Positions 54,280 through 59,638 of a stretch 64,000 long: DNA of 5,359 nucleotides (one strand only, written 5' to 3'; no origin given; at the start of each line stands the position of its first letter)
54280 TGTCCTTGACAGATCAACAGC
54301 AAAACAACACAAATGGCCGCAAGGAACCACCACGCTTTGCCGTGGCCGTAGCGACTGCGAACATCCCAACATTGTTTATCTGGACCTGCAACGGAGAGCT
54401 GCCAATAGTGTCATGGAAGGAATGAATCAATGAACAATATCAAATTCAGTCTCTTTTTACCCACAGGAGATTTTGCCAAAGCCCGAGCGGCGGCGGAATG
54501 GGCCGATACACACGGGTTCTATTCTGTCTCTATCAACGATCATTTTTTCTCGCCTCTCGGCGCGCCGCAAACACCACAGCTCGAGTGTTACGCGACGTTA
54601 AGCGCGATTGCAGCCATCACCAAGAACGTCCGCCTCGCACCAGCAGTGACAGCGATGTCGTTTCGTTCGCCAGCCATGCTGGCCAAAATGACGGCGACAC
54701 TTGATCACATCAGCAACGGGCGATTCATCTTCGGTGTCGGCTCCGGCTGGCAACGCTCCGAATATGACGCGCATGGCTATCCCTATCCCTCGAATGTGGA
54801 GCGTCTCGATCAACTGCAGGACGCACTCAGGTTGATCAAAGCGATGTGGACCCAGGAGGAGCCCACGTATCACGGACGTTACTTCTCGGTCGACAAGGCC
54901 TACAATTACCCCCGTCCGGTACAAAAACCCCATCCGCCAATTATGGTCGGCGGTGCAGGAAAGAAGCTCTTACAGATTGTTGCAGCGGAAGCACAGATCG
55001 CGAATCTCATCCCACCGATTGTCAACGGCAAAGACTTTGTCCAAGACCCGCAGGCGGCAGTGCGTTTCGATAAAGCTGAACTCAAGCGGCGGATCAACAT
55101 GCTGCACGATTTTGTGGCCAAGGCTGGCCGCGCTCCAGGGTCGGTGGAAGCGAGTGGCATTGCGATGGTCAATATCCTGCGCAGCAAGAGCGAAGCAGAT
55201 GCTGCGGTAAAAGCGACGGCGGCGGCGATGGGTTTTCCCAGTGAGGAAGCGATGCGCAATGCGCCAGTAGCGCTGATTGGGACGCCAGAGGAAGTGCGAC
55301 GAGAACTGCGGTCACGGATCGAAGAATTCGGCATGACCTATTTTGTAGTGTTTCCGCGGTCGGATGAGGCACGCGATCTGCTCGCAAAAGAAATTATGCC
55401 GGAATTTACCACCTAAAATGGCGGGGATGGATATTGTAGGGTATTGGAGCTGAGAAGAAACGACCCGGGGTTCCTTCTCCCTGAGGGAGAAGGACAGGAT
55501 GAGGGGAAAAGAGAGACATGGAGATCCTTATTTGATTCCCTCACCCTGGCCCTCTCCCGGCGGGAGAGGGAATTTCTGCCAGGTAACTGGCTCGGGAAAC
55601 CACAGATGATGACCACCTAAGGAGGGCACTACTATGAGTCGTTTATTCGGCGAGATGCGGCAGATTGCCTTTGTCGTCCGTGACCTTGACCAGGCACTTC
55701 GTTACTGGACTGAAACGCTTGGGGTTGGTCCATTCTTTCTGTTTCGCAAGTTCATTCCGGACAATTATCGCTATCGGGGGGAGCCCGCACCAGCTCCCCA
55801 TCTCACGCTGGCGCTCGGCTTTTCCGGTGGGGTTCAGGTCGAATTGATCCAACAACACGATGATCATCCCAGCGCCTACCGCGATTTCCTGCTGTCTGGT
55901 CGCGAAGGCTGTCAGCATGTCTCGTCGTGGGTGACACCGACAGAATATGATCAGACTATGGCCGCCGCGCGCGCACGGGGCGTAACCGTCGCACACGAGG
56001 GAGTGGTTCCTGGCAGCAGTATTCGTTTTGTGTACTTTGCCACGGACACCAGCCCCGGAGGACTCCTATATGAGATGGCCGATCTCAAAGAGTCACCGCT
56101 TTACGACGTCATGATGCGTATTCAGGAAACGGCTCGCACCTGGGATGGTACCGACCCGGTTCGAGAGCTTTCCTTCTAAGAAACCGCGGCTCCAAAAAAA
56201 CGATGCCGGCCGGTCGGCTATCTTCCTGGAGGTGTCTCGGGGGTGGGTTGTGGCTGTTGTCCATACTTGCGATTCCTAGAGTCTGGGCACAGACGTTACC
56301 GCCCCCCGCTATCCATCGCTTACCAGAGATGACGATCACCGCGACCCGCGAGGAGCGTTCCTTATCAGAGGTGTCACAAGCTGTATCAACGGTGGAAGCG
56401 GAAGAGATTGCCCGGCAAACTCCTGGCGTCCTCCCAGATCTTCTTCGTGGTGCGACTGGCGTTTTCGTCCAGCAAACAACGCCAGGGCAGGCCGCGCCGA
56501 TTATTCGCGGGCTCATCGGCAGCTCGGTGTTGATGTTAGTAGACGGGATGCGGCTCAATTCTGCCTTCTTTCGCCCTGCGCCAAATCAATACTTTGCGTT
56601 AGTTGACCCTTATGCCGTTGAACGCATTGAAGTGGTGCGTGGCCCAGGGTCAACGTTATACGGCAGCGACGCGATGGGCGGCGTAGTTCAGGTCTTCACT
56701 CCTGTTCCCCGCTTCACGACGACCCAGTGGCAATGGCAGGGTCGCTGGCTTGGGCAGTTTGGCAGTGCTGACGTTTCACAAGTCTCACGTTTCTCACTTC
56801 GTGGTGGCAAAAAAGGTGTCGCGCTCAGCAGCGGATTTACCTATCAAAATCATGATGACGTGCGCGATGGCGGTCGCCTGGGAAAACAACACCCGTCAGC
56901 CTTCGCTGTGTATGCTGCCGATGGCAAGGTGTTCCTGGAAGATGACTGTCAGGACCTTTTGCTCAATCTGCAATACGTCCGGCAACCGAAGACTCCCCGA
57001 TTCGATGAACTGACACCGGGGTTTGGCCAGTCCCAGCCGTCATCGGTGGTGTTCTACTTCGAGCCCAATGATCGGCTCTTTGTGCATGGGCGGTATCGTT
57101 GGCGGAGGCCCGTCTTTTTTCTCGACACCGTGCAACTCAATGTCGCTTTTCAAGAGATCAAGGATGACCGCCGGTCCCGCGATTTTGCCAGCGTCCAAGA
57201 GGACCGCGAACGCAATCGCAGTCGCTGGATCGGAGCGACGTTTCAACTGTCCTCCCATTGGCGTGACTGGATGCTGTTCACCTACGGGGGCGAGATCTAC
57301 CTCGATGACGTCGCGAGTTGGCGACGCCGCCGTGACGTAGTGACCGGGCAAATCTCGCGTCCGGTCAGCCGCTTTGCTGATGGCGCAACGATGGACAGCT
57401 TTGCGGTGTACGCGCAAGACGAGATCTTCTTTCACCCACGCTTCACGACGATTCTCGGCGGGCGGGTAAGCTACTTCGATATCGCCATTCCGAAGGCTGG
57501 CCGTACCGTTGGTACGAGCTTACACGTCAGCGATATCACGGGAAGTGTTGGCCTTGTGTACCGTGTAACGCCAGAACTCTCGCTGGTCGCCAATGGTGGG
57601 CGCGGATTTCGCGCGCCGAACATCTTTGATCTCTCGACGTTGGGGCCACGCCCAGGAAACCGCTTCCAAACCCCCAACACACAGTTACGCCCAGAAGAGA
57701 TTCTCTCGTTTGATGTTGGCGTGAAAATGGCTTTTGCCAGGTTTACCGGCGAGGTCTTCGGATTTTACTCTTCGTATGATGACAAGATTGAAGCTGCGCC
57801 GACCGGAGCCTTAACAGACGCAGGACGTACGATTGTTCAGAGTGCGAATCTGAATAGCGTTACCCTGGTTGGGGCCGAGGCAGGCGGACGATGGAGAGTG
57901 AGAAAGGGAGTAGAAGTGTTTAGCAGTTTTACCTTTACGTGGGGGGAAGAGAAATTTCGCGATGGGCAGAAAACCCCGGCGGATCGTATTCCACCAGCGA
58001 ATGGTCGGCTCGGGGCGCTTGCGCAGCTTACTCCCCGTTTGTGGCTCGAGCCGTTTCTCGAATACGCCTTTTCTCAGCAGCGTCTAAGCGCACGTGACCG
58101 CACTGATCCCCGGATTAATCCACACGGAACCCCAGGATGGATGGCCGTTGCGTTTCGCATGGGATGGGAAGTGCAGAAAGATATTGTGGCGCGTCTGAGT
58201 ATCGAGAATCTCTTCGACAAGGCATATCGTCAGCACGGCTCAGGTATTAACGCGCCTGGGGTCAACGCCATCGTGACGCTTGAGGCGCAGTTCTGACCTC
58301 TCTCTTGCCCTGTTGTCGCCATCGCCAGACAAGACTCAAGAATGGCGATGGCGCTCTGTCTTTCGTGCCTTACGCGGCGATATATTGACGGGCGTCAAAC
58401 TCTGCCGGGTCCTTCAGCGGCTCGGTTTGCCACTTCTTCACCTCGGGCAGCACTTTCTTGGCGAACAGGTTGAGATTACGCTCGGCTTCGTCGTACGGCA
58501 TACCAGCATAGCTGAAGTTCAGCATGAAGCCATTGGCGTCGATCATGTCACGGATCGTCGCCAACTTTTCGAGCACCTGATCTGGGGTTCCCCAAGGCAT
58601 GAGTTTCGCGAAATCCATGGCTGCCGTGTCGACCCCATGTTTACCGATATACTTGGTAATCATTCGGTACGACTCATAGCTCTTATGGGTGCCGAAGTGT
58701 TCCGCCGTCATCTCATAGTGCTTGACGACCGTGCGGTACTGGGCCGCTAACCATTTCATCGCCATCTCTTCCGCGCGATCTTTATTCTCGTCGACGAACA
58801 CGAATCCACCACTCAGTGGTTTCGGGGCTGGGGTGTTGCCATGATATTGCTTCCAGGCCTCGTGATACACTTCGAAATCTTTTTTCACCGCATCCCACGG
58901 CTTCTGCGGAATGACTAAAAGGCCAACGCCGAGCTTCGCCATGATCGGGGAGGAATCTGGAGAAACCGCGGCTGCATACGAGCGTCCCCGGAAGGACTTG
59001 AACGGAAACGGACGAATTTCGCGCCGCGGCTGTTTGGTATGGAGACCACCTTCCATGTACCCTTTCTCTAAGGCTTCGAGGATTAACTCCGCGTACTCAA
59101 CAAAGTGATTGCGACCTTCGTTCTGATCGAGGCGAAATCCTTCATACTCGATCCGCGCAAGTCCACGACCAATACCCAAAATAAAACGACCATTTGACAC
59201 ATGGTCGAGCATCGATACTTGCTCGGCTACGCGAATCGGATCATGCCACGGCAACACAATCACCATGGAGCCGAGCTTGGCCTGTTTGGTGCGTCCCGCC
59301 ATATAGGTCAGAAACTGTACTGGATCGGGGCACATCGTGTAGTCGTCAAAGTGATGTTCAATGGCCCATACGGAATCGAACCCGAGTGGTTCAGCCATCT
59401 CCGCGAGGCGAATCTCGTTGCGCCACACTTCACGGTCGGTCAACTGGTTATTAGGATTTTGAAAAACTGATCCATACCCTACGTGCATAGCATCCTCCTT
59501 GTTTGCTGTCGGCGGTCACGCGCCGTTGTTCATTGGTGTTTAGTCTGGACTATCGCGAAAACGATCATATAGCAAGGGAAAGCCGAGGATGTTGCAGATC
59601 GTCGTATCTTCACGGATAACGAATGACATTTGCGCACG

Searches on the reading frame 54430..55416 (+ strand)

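Call 13: search_protein_families(library=pfam, proteins=[window:54430-55416:+], max_evalue=0.00001)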
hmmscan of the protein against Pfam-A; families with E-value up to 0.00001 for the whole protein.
window:54430-55416:+ (328 aa): 1 family
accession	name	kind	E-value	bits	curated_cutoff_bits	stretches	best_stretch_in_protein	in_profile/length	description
PF00296.26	Bac_luciferase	-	8.6e-47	160.4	27.9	1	14-195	21-192/314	Luciferase-like monooxygenase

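Call 66: search_protein_families(library=ncbifam, proteins=[window:54430-55416:+], max_evalue=1e-10)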
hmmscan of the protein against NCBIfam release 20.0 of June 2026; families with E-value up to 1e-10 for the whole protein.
window:54430-55416:+ (328 aa): 24 families
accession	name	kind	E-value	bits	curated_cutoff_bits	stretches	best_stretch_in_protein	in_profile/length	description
TIGR03560.1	F420_Rv1855c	subfamily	5.3e-57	193.2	231.4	1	15-195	12-195/227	TIGR03560 family F420-dependent LLM class oxidoreductase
TIGR03621.1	F420_MSMEG_2516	subfamily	3.6e-54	183.9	213.15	1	16-313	14-285/295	TIGR03621 family F420-dependent LLM class oxidoreductase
TIGR03619.1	F420_Rv2161c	subfamily_domain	2.1e-46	158.5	166.9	1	20-265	2-236/247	TIGR03619 family F420-dependent LLM class oxidoreductase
TIGR03856.1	F420_MSMEG_2906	subfamily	2.6e-36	125.4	243.7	1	12-193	12-176/249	LLM class F420-dependent oxidoreductase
TIGR04021.1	LLM_DMSO2_sfnG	equivalog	7.8e-29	101.1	382.95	1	18-183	30-192/350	dimethylsulfone monooxygenase SfnG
TIGR03557.1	F420_G6P_family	subfamily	2.7e-27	95.7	210.4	1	21-188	18-182/316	TIGR03557 family F420-dependent LLM class oxidoreductase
TIGR03571.1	lucif_BA3436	subfamily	2.5e-25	89.4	303.9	1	14-180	29-194/304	TIGR03571 family LLM class oxidoreductase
NF002619.0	PRK02271.1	equivalog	3.3e-21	75.9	276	1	9-188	7-171/329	5,10-methylenetetrahydromethanopterin reductase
TIGR03555.1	F420_mer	equivalog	1.4e-20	73.9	348.7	1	9-204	5-184/325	5,10-methylenetetrahydromethanopterin reductase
TIGR03565.1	alk_sulf_monoox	equivalog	5.7e-20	71.7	518.2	1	52-187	54-187/346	FMNH2-dependent alkanesulfonate monooxygenase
NF001939.1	PRK00719.1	subfamily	9.2e-19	67.4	510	1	53-187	55-187/373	alkanesulfonate monooxygenase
TIGR03559.1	F420_Rv3520c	subfamily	3.7e-17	62.4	335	1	51-155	38-140/325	LLM class F420-dependent oxidoreductase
TIGR04465.1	ArgArg_F420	equivalog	8.5e-17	61.2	470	1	20-185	64-226/364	F420-dependent hydroxymycolic acid dehydrogenase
TIGR03612.1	RutA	equivalog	2.8e-16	60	498.3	1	50-193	64-206/355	pyrimidine utilization protein A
TIGR04024.1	F420_NP1902A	hypoth_equivalog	4.3e-16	58.5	345.4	1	45-182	34-167/330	TIGR04024 family LLM class F420-dependent oxidoreductase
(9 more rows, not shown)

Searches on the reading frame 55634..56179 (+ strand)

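Call 13: search_protein_families(library=pfam, proteins=[window:55634-56179:+], max_evalue=0.00001)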
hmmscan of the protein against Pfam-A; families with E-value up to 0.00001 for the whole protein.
window:55634-56179:+ (181 aa): 1 family
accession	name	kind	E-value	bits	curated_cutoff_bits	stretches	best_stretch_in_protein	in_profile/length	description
PF13669.12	Glyoxalase_4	-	7.8e-18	65.2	27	1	9-134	1-108/109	Glyoxalase/Bleomycin resistance protein/Dioxygenase superfamily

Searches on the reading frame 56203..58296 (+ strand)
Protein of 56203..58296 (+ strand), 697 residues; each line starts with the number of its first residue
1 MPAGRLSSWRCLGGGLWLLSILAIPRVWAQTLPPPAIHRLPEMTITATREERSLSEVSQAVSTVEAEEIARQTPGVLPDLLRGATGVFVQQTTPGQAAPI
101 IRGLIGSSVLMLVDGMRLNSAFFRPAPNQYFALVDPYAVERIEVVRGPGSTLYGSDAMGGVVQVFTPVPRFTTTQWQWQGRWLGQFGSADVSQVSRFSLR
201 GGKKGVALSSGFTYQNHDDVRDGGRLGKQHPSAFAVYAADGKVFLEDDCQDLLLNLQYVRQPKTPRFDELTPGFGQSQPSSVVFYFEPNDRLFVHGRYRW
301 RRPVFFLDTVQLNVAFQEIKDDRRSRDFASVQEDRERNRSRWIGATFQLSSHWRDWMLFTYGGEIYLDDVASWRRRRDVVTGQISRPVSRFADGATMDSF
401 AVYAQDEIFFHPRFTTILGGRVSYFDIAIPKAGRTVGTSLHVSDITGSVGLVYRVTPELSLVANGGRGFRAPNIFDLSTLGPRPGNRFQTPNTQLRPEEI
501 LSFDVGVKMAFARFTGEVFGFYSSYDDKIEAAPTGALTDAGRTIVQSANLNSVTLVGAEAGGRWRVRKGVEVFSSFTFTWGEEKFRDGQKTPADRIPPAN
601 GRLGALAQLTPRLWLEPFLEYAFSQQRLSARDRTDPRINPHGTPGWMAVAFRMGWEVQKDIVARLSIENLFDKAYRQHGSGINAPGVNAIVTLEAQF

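Call 13: search_protein_families(library=pfam, proteins=[window:56203-58296:+], max_evalue=0.00001)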
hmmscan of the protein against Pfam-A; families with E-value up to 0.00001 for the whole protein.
window:56203-58296:+ (697 aa): 2 families
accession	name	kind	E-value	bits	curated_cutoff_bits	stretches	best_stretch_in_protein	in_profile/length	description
PF00593.30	TonB_dep_Rec_b-barrel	-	2.1e-44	153.5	27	1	258-670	21-436/436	TonB dependent receptor-like, beta-barrel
PF07715.20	Plug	-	1.3e-25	90.4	23.9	1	54-161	2-107/107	TonB-dependent Receptor Plug Domain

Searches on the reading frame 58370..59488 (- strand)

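Call 13: search_protein_families(library=pfam, proteins=[window:58370-59488:-], max_evalue=0.00001)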
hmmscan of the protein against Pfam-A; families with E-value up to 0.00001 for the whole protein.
window:58370-59488:- (372 aa): 1 family
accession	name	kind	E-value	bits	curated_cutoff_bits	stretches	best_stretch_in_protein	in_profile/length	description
PF00296.26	Bac_luciferase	-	1.6e-58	199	27.9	1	1-315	1-310/314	Luciferase-like monooxygenase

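Call 66: search_protein_families(library=ncbifam, proteins=[window:58370-59488:-], max_evalue=1e-10)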
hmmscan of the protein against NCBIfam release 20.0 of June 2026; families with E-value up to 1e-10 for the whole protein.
window:58370-59488:- (372 aa): 15 families
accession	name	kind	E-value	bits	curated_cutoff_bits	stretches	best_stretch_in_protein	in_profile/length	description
NF052254.1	luciferase_Alph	exception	1.5e-36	126.4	600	1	10-352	11-352/354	luciferase subunit alpha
TIGR04027.1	LLM_KPN_01858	hypoth_equivalog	3.3e-28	98.6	412.9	1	30-349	27-324/326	putative FMN-dependent luciferase-like monooxygenase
TIGR03558.1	oxido_grp_1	subfamily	9.6e-28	97.3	166.95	1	18-327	15-309/325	MsnO8 family LLM class oxidoreductase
TIGR03858.1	LLM_2I7G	subfamily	1.7e-27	96.3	462.25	1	12-351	15-337/337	Atu2307/SP_0267 family LLM class monooxygenase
TIGR03619.1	F420_Rv2161c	subfamily_domain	1.4e-23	83.8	166.9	1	27-243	2-232/247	TIGR03619 family F420-dependent LLM class oxidoreductase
NF052255.1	luciferase_Beta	exception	8.4e-23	80.9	500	1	7-214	5-216/325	luciferase subunit beta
TIGR03571.1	lucif_BA3436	subfamily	1.2e-22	80.6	303.9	1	20-146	28-159/304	TIGR03571 family LLM class oxidoreductase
TIGR04036.1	LLM_CE1758_fam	subfamily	1.4e-22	80.1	479.1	1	15-353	20-334/355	CE1758 family FMN-dependent luciferase-like monooxygenase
TIGR04020.1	seco_metab_LLM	subfamily_domain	1.1e-20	74.1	244.45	1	18-272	14-271/341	MupA/Atu3671 family FMN-dependent luciferase-like monooxygenase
TIGR03560.1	F420_Rv1855c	subfamily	2.2e-14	53.8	231.4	1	20-134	10-130/227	TIGR03560 family F420-dependent LLM class oxidoreductase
TIGR03621.1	F420_MSMEG_2516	subfamily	5.6e-13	48.7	213.15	1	25-131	16-120/295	TIGR03621 family F420-dependent LLM class oxidoreductase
NF002619.0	PRK02271.1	equivalog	5.1e-12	45.7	276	1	26-109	17-95/329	5,10-methylenetetrahydromethanopterin reductase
NF007802.0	PRK10508.1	equivalog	6.5e-12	45.1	540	1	17-109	21-113/335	luciferase-like monooxygenase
TIGR03559.1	F420_Rv3520c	subfamily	6.6e-12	45.1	335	1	23-109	13-93/325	LLM class F420-dependent oxidoreductase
TIGR03856.1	F420_MSMEG_2906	subfamily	3.1e-11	43.3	243.7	1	18-119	14-116/249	LLM class F420-dependent oxidoreductase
